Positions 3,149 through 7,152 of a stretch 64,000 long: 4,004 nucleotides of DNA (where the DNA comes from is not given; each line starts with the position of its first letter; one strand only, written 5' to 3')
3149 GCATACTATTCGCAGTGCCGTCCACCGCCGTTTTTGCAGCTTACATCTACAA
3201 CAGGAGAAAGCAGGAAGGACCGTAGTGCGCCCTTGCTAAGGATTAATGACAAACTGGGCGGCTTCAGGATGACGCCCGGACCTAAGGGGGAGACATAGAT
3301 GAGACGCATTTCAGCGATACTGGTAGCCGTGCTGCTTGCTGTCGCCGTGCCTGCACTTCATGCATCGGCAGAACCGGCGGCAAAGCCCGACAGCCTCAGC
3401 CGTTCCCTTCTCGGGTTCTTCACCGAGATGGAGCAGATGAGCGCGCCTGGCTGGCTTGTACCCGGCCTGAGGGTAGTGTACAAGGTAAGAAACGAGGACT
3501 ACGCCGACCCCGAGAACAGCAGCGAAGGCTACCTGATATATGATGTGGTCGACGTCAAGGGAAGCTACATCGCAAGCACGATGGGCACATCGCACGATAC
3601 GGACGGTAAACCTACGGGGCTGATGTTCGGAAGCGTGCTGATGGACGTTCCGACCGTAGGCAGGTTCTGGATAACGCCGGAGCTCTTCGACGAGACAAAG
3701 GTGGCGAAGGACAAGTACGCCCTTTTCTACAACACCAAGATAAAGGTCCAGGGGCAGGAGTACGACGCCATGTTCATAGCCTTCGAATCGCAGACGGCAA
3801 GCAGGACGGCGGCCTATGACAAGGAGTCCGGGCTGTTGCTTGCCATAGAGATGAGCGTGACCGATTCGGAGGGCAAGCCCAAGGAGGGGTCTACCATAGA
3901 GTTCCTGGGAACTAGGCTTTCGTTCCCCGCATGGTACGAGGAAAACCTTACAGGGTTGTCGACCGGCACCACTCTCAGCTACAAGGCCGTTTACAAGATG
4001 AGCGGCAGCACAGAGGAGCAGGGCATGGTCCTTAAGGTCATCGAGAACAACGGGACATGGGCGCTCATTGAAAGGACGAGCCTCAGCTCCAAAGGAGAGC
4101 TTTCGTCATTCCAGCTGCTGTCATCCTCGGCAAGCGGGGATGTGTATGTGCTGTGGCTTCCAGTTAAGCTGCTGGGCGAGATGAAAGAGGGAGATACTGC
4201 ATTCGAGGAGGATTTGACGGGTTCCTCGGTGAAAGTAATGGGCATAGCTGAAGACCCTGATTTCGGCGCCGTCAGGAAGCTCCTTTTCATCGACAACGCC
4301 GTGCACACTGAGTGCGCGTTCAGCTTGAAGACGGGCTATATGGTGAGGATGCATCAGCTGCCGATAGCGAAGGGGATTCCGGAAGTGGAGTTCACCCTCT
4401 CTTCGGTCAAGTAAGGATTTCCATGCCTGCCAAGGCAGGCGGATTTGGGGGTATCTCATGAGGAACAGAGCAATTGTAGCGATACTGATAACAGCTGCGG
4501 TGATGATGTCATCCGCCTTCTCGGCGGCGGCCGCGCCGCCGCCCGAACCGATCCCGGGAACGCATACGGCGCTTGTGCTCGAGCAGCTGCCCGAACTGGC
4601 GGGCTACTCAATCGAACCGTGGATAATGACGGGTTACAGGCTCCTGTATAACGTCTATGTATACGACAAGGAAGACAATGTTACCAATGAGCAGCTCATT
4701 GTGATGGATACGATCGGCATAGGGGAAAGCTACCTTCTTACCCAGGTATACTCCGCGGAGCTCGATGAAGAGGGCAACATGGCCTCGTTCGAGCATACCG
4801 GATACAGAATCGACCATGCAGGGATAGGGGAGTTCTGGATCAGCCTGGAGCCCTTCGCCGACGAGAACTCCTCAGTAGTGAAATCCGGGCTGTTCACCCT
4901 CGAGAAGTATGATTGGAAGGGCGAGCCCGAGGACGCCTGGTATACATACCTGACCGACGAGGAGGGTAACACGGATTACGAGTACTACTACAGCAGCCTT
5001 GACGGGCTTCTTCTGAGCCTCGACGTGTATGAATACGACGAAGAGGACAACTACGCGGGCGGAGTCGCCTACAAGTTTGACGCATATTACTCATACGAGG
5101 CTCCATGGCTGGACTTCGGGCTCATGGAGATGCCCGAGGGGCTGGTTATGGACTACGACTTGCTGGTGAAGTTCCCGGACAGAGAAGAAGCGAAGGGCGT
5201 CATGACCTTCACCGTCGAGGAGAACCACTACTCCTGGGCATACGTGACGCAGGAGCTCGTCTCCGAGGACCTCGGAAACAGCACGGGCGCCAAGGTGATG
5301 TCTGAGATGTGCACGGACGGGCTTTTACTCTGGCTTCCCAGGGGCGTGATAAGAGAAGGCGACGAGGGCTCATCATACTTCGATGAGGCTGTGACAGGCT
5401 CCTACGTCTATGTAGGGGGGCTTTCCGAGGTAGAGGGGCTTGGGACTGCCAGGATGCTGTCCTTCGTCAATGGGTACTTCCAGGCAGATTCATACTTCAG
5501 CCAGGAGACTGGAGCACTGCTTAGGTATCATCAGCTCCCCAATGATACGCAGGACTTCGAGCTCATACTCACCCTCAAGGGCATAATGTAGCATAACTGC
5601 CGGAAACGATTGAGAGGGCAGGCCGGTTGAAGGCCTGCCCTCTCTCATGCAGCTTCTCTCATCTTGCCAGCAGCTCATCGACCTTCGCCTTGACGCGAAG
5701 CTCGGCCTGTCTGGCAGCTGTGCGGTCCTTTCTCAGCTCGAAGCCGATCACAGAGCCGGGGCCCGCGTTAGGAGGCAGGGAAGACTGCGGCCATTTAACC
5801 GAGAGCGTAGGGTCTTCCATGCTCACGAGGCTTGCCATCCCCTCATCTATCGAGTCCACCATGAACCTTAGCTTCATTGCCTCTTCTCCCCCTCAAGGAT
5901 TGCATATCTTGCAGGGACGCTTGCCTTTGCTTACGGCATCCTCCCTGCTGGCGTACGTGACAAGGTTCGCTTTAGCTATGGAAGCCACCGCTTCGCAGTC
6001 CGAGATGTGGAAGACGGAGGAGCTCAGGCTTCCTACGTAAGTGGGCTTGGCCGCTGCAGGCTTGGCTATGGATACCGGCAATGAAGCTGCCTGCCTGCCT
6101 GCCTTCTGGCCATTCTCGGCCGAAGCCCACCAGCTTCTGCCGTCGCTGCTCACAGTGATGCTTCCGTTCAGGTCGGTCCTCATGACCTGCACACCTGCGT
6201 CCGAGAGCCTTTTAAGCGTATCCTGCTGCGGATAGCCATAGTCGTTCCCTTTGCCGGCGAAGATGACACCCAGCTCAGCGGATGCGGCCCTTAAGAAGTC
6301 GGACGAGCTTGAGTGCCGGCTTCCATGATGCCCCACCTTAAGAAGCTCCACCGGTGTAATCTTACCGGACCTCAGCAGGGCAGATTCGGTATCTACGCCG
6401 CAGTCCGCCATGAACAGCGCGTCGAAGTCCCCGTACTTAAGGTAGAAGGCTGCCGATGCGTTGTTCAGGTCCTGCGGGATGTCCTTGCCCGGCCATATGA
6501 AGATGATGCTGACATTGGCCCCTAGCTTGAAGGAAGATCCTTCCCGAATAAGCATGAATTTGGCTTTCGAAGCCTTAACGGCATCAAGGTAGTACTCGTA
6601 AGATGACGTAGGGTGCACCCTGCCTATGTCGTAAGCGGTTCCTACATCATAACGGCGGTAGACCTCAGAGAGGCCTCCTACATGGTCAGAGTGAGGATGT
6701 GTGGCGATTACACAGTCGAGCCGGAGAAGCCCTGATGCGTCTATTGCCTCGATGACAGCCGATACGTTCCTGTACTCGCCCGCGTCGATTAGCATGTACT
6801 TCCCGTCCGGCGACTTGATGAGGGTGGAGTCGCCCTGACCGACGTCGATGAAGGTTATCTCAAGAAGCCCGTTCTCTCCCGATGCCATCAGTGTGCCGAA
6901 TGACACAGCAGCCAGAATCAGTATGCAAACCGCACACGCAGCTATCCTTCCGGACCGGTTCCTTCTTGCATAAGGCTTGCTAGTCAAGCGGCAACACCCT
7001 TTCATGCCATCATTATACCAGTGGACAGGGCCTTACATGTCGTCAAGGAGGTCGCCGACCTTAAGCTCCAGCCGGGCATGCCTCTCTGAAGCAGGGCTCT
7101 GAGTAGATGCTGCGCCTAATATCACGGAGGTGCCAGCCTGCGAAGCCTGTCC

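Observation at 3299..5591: Tandem pair of diverged secreted paralogs of an unrecognised family, with a third copy 42 kb away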

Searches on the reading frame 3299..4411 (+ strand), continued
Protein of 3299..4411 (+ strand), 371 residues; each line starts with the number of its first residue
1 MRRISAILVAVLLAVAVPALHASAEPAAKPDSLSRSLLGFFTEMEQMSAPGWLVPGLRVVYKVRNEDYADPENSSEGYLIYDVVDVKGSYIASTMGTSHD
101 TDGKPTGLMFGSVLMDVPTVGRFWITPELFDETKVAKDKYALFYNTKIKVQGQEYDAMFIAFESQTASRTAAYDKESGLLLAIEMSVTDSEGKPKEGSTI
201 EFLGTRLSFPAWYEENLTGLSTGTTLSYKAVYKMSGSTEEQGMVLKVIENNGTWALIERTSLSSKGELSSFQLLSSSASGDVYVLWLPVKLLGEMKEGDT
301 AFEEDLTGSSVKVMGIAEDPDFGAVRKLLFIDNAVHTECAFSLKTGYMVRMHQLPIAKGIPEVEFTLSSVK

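Call 75: find_related_loci(query=A7, collection=metagenome_contigs, flank=6000)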
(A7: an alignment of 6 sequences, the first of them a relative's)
Query A7 (457 aa) in metagenome_contigs; peptide patterns used: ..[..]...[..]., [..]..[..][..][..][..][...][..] (x = any residue, [..] = any of these).
103 stretches matched a pattern; 3 encode a relative of the query (tblastn E <= 1e-3); 3 distinct loci.
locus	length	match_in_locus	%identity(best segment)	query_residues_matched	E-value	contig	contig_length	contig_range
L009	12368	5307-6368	51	104-455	1e-111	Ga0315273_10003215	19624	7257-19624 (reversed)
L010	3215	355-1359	52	123-457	9e-103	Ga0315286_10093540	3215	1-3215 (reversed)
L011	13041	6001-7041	39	107-454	6e-79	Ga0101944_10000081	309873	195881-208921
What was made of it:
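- Tried and rejected: A subgroup scan gave only 3 loci (call 75).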

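Call 79: search_protein_families(library=pfam, proteins=[L011:2728-3717:+, L011:3737-4777:-, L011:4888-5577:+, L011:7073-8230:-, L011:8546-10516:+, L009:2943-3785:-, L009:3607-4230:+, L009:6496-7842:+, L007:2941-4377:-, L007:6000-7070:-], max_evalue=0.0001)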
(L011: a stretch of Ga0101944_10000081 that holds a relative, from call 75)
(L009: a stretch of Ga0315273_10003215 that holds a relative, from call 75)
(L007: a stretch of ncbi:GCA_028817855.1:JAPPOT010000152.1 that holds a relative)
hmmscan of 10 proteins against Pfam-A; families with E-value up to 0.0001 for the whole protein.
L011:2728-3717:+ (330 aa): 1 family
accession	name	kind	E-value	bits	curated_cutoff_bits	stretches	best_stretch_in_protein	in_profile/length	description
PF03781.23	FGE-sulfatase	-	9.6e-65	219.2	23.3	1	79-328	5-254/255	Sulfatase-modifying factor enzyme 1-like domain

L011:3737-4777:- (346 aa): 1 family
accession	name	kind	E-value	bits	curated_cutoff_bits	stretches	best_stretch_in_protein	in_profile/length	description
PF01208.23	URO-D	-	3.2e-16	59.7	23.9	1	163-341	169-344/346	Uroporphyrinogen decarboxylase (URO-D)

L011:4888-5577:+ (230 aa): 2 families
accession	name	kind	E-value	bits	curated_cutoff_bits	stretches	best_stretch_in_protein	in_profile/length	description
PF02310.24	B12-binding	-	2e-28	99.1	32.1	1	109-221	2-120/121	B12 binding domain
PF02607.22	B12-binding_2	-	7.3e-21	74.6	23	1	24-95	3-73/74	B12 binding domain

L011:7073-8230:- (385 aa): 1 family
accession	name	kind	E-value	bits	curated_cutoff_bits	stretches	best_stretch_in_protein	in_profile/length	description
PF07690.21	MFS_1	-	1.1e-25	90.7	33.4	2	210-380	2-175/347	Major Facilitator Superfamily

L011:8546-10516:+ (657 aa): 3 families
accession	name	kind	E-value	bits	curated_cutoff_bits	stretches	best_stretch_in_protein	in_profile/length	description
PF01968.24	Hydantoinase_A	-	4.9e-29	101.9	22.9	1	188-330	1-145/291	Hydantoinase/oxoprolinase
PF05378.19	Hydant_A_N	-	2.1e-28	99.7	25.2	1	6-165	1-172/176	Hydantoinase/oxoprolinase N-terminal region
PF13941.12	MutL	-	2.1e-07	30.5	27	0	243-283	219-264/450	MutL protein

L009:2943-3785:- (280 aa): 0 families

L009:3607-4230:+ (208 aa): 0 families

L009:6496-7842:+ (449 aa): 0 families

L007:2941-4377:- (478 aa): 0 families

L007:6000-7070:- (356 aa): 0 families

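Call 91: search_solved_structures(query=A5, max_evalue=10)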
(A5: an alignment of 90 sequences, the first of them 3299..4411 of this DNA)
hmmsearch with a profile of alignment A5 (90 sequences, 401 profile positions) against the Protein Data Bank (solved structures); distinct sequences matched with E-value up to 10: 1.
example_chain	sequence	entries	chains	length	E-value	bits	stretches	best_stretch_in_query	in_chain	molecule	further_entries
5lf5_A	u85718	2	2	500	1.6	10.3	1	187-240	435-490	Myelin-associated glycoprotein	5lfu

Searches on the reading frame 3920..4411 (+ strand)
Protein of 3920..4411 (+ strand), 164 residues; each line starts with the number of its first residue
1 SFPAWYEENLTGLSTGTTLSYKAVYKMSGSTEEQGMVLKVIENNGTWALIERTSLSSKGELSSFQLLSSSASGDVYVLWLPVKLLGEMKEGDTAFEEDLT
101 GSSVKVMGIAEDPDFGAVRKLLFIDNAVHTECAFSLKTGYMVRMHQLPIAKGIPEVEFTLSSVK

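Call 57: predict_structure(alignment_id=A4)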
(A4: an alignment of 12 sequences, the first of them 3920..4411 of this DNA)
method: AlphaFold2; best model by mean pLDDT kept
length: 164 residues; sequences in the alignment: 12
mean_pLDDT: 90.1   pTM: 0.85
mean pLDDT of the five models: 90.1, 88.5, 87.8, 86.1, 85.7
residues with pLDDT >= 90: 109; 70-90: 48; 50-70: 6; < 50: 1
segments of 3 or more residues with pLDDT < 50: none
pLDDT, mean of each block of 10 residues (from residue 1): 83 92 91 94 90 92 86 70 94 88 93 95 91 95 93 92 93
secondary structure, 60 per line:
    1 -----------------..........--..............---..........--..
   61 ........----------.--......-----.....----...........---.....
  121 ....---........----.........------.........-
elements in order: E18-27 E30-43 E47-56 E59-68 H82-87 E93-97 E102-112 E116-124 E128-135 E140-148 E155-163
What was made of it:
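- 3935..4411 (+): A domain 2 (about residues 213-371), second copy, LolA-like unclosed barrel. Domain-only AF2 model pLDDT 90.1, pTM 0.85 (call 57).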

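Call 59: fold_search(model_id=the predicted structure, library=pdb)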
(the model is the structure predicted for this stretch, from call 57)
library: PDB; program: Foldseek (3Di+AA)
matches with E <= 10: 1149; with E <= 0.001: 3
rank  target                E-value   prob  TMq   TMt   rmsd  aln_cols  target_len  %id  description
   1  3fzx                  1.7e-04  1.00  0.54  0.44   8.2       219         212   14  CRYSTAL STRUCTURE OF A PUTATIVE EXPORTED PROTEIN WITH YMCC-LIKE FOLD (BF2203) FROM BACTEROIDES FRAGILIS NCTC 9343 AT 2.2 (released 2009-02-03)
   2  9c89                  4.5e-04  1.00  0.35  0.34   9.2       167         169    8  Crystal structure of outer membrane lipoprotein carrier protein (LolA) from Ehrlichia chaffeensis (released 2024-06-19)
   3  9azz_C                9.6e-04  1.00  0.39  0.37   9.4       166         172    7  Crystal structure of outer membrane lipoprotein carrier protein (LolA) from Ehrlichia ruminantium (released 2024-03-20)
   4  8cgm_A                1.1e-03  1.00  0.49  0.43   9.1       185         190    7  Structure of the lipoprotein transporter LolA from Porphyromonas gingivalis (released 2023-06-21)
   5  2w7q_B                1.3e-03  1.00  0.52  0.48   5.9       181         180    9  Structure of Pseudomonas aeruginosa LolA (released 2009-12-29)
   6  8veh_B                1.3e-03  1.00  0.37  0.32   9.4       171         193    6  Crystal structure of outer membrane lipoprotein carrier protein (LolA) from Rickettsia bellii (released 2023-12-27)
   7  8veh_C                1.4e-03  1.00  0.37  0.32   9.3       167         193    6  Crystal structure of outer membrane lipoprotein carrier protein (LolA) from Rickettsia bellii (released 2023-12-27)
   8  8i34_B                1.4e-03  1.00  0.41  0.39  10.0       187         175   10  The crystal structure of EPD-BCP1 from a marine sponge (released 2023-08-16)
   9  3buu_A                1.4e-03  0.97  0.29  0.23  14.2       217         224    9  Crystal structure of LolA superfamily protein NE2245 from Nitrosomonas europaea (released 2008-01-22)
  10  4ki3_L                1.7e-03  1.00  0.39  0.37   8.5       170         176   10  1.70 Angstrom resolution crystal structure of outer-membrane lipoprotein carrier protein (lolA) from Yersinia pestis C (released 2013-05-15)
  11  6in9_A                1.8e-03  1.00  0.44  0.29   8.0       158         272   13  Crystal structure of MucB in complex with MucA(peri) (released 2019-07-24)
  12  6jau_A                1.8e-03  1.00  0.47  0.30  13.0       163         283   12  The complex structure of Pseudomonas aeruginosa MucA/MucB. (released 2020-01-29)
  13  3m4w_C                1.9e-03  1.00  0.51  0.33   8.8       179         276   12  Structural basis for the negative regulation of bacterial stress response by RseB (released 2010-05-05)
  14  8cm1                  2.0e-03  1.00  0.36  0.33  10.4       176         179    7  Lol B - Localization of lipoprotein B from Vibrio cholera (released 2023-06-21)
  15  4z48_A                2.1e-03  0.97  0.29  0.22  13.8       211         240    9  Crystal structure of a DUF1329 family protein (DESPIG_00262) from Desulfovibrio piger ATCC 29098 at 1.75 A resolution (released 2015-04-22)
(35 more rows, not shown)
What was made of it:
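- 3935..4411 (+): Foldseek top hits are 3fzx, LolA, RseB/MucB and LolB, with TM up to 0.54 (call 59).
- Closest known: LolA/LolB lipoprotein carriers. Same: Foldseek probability is 1.00 and TM 0.35-0.52 to LolA of several species and to LolB (call 59).
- Closest known: BF2203. Same: 3fzx is the best single-domain match (TM 0.54, call 59).
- Examples: P. aeruginosa LolA TM 0.52/0.48 at rmsd 5.9; RseB TM 0.51; 3fzx TM 0.54 (call 59). Domain-level hits are mainly non-enzymatic carriers (call 59).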

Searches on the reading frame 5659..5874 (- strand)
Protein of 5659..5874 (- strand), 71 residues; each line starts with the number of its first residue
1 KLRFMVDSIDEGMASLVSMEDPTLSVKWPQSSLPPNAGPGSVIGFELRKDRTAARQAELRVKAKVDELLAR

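Call 18: search_protein_families(library=pfam, proteins=[window:5659-5874:-], max_evalue=0.001)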
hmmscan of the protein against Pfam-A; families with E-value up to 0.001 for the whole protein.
window:5659-5874:- (71 aa): 1 family
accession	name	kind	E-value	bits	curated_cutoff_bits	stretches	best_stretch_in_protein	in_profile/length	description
PF11213.13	DUF3006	-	0.00012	22.7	32.3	1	5-68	2-66/67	Protein of unknown function (DUF3006)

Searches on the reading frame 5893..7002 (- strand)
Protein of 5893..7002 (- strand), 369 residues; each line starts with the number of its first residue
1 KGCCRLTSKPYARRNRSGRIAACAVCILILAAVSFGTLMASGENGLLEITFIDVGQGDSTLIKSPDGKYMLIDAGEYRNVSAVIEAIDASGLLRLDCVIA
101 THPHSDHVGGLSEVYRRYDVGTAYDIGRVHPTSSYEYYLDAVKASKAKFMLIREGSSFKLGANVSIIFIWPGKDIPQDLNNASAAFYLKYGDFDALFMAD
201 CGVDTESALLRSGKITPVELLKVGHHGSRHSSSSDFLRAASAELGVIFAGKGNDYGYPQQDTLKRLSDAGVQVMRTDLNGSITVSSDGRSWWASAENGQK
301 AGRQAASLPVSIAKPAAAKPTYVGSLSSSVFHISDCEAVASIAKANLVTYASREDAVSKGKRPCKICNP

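Call 18: search_protein_families(library=pfam, proteins=[window:5893-7002:-], max_evalue=0.001)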
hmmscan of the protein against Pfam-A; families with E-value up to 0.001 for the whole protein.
window:5893-7002:- (369 aa): 3 families
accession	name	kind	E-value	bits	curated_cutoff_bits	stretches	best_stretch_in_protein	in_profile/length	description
PF00753.33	Lactamase_B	-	4.5e-15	56.5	22.7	1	53-250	2-195/196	Metallo-beta-lactamase superfamily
PF12706.13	Lactamase_B_2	-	3e-05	24.2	27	1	90-211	26-153/200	Beta-lactamase superfamily domain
PF02805.21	Ada_Zn_binding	-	0.00015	22.1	23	1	315-369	11-64/65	Metal binding domain of Ada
